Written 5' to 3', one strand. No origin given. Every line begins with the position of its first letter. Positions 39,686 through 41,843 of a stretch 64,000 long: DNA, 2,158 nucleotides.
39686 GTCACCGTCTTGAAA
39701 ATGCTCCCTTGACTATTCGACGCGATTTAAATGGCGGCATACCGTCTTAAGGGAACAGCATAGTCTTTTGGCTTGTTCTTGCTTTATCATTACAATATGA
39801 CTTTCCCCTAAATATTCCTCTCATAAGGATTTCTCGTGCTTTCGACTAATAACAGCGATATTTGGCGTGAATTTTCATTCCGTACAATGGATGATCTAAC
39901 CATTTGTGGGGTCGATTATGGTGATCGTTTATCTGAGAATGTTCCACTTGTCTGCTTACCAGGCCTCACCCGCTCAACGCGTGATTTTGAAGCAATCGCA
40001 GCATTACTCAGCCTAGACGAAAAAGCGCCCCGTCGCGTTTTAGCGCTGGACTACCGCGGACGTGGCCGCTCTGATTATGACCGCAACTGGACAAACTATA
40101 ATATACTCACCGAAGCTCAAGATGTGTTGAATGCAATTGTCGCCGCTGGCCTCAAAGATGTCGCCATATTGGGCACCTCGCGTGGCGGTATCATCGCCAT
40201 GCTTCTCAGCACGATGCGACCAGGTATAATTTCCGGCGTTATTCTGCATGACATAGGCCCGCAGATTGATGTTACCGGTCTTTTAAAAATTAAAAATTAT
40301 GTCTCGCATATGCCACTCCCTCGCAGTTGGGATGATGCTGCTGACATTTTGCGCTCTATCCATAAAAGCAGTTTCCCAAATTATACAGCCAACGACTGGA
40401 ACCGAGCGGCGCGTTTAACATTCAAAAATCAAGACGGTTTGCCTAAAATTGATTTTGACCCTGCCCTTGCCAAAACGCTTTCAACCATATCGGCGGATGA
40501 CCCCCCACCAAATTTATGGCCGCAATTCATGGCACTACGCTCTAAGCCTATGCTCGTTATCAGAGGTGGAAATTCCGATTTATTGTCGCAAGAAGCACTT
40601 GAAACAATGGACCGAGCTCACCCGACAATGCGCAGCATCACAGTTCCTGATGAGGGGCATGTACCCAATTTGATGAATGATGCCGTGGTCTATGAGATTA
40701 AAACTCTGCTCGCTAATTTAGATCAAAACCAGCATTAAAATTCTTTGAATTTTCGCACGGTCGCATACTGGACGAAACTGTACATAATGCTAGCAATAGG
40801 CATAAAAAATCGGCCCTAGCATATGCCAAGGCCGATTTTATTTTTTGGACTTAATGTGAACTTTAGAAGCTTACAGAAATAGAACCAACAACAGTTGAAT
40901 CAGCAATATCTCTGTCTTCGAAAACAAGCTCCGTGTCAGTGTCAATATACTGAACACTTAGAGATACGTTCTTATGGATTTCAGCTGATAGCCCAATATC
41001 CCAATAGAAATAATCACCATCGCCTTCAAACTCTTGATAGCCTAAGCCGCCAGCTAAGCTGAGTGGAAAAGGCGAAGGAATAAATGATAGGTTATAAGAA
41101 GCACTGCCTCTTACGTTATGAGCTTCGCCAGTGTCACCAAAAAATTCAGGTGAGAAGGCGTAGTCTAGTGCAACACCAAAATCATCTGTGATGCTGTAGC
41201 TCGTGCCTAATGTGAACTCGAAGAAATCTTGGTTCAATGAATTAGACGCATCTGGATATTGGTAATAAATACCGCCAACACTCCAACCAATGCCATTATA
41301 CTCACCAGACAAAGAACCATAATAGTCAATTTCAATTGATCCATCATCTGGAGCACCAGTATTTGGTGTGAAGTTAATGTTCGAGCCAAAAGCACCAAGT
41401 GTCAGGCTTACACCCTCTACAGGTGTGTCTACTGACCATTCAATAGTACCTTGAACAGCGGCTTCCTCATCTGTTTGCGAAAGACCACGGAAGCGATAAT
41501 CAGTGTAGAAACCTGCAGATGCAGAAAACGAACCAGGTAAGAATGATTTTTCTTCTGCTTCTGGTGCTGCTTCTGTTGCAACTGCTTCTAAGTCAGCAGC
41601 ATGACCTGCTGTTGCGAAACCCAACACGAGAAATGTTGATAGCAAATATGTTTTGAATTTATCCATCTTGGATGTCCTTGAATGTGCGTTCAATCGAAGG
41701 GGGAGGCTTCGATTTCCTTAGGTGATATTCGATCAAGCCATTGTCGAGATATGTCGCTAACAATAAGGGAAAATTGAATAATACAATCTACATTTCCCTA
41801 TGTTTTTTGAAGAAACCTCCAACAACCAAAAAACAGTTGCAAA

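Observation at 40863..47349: Co-directional envelope gene cluster built around an inner-membrane-anchored modular OmpA-family protein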

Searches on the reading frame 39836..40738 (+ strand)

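Call 78: search_protein_families(library=pfam, proteins=[window:39836-40738:+], max_evalue=0.01)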
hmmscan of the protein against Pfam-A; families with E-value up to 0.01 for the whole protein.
window:39836-40738:+ (300 aa): 3 families
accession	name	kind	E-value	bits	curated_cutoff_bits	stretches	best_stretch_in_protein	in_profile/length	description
PF12697.13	Abhydrolase_6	-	1.9e-16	61.8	26.3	1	38-285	1-215/217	Alpha/beta hydrolase family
PF00561.26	Abhydrolase_1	-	4.3e-14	53.2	25.8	1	37-278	2-241/245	alpha/beta hydrolase fold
PF12146.15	Hydrolase_4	-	2.1e-08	34.2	27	1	39-211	8-164/239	Serine aminopeptidase, S33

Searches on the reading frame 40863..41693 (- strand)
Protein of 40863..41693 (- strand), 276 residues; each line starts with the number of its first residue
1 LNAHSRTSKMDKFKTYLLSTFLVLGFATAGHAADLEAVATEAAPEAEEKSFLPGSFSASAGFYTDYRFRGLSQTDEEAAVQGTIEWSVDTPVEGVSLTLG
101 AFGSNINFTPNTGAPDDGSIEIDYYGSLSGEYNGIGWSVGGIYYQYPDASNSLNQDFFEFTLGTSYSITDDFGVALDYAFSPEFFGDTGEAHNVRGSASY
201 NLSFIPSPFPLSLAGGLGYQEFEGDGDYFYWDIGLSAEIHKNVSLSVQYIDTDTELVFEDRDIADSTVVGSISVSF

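Call 3: search_protein_families(library=pfam, proteins=[window:40863-41693:-], max_evalue=0.1)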
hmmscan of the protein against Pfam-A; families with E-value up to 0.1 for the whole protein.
window:40863-41693:- (276 aa): 2 families
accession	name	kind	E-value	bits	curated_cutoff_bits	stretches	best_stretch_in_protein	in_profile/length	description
PF09694.16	Gcw_chp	-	6.8e-30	105.2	24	1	53-276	7-230/230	Bacterial protein of unknown function (Gcw_chp)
PF13505.12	OMP_b-brl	-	0.0032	18.1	28.7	1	136-276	21-175/175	Outer membrane protein beta-barrel domain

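Call 4: search_protein_families(library=ncbifam, proteins=[window:40863-41693:-], max_evalue=0.1)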
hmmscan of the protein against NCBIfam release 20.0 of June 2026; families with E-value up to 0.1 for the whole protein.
window:40863-41693:- (276 aa): 2 families
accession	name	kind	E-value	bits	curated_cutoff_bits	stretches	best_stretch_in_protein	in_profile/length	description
TIGR02001.1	gcw_chp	subfamily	4e-30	105.2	47.15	1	39-276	15-244/244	TorF family putative porin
NF047328.1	OMP_TP0733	subfamily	0.038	13.4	130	0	135-191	128-184/202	TP0733 family outer membrane beta-barrel protein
